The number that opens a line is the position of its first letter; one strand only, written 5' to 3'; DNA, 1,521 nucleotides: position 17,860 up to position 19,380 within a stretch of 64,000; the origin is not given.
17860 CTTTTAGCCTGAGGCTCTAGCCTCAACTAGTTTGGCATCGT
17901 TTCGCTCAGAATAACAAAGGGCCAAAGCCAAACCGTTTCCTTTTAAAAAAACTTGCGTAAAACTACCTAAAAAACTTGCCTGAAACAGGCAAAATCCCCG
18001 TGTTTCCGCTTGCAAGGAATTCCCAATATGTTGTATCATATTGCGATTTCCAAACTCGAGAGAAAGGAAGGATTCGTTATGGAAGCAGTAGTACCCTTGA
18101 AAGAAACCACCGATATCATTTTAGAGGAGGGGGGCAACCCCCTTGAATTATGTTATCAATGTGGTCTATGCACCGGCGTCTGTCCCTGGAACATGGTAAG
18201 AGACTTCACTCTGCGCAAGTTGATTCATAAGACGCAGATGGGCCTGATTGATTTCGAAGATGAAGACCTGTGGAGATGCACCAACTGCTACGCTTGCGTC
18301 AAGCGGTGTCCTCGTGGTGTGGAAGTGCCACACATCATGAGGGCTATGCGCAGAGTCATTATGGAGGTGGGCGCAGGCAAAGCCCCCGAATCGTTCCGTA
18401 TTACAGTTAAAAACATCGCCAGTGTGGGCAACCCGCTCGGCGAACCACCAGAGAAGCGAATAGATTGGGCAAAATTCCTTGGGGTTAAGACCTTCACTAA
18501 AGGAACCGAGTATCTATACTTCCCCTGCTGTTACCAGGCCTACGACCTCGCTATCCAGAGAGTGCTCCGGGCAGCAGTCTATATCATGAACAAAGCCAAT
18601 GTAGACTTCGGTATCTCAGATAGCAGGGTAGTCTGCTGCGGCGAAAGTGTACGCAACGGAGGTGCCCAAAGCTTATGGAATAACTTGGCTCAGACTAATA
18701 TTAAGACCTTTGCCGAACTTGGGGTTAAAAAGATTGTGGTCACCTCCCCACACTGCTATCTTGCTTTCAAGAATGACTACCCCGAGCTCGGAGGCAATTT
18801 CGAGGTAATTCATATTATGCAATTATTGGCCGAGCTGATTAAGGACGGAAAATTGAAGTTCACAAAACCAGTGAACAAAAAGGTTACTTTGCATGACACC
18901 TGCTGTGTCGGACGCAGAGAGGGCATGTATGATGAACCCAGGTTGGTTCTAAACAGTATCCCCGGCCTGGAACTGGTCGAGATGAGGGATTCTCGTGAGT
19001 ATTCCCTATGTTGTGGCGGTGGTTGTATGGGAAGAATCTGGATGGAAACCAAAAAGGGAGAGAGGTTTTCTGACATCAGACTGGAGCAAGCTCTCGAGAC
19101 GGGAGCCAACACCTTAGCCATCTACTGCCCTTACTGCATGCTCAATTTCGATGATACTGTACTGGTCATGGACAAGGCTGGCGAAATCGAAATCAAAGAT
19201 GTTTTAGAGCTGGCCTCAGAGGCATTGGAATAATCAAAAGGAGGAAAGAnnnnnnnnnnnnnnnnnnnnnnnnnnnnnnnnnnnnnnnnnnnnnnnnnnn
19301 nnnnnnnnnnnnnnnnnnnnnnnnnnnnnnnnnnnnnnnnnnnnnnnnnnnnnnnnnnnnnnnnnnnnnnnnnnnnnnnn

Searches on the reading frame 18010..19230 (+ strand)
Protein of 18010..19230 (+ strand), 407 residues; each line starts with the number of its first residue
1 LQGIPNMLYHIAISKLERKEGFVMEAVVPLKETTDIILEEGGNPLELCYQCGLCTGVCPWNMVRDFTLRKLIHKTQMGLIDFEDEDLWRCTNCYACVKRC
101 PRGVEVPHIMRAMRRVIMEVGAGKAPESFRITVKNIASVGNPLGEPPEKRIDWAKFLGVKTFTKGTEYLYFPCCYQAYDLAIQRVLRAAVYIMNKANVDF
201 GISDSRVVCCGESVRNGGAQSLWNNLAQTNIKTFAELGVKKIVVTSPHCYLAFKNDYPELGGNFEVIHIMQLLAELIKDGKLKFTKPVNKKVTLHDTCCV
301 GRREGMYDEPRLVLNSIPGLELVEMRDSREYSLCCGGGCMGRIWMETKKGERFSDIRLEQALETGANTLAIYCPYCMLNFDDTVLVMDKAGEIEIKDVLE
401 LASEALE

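Call 25: search_protein_families(library=pfam, proteins=[window:18010-19230:+], max_evalue=0.001)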
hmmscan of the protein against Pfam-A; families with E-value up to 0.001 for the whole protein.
window:18010-19230:+ (407 aa): 10 families
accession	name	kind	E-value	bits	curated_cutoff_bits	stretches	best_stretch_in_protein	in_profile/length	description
PF02754.22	CCG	-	3.7e-27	94.7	20.6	2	292-380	1-84/85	Cysteine-rich domain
PF13183.11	Fer4_8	-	1.4e-10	42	27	1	45-104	2-68/68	4Fe-4S dicluster domain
PF13187.11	Fer4_9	-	8.2e-10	39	27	1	48-103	2-50/52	4Fe-4S dicluster domain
PF13237.11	Fer4_10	-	2e-08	34.4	25.5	1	46-101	7-53/53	4Fe-4S dicluster domain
PF12838.12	Fer4_7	-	1.6e-07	32.1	27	1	48-104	2-52/52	4Fe-4S dicluster domain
PF12797.12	Fer4_2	-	1.9e-06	27.9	24.5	0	86-101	6-21/22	4Fe-4S binding domain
PF13484.11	Fer4_16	-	3.5e-06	28.1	30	0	45-61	50-66/66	4Fe-4S double cluster binding domain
PF00037.32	Fer4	-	3.5e-06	27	21.1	0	46-62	6-22/24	4Fe-4S binding domain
PF13534.11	Fer4_17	-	7.6e-06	26.8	22.2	1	48-104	2-60/61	4Fe-4S dicluster domain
PF25160.1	LdpA_Fe-S-bd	-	0.00015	21.9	27.6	1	42-67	22-47/49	LdpA Fe-S cluster-binding domain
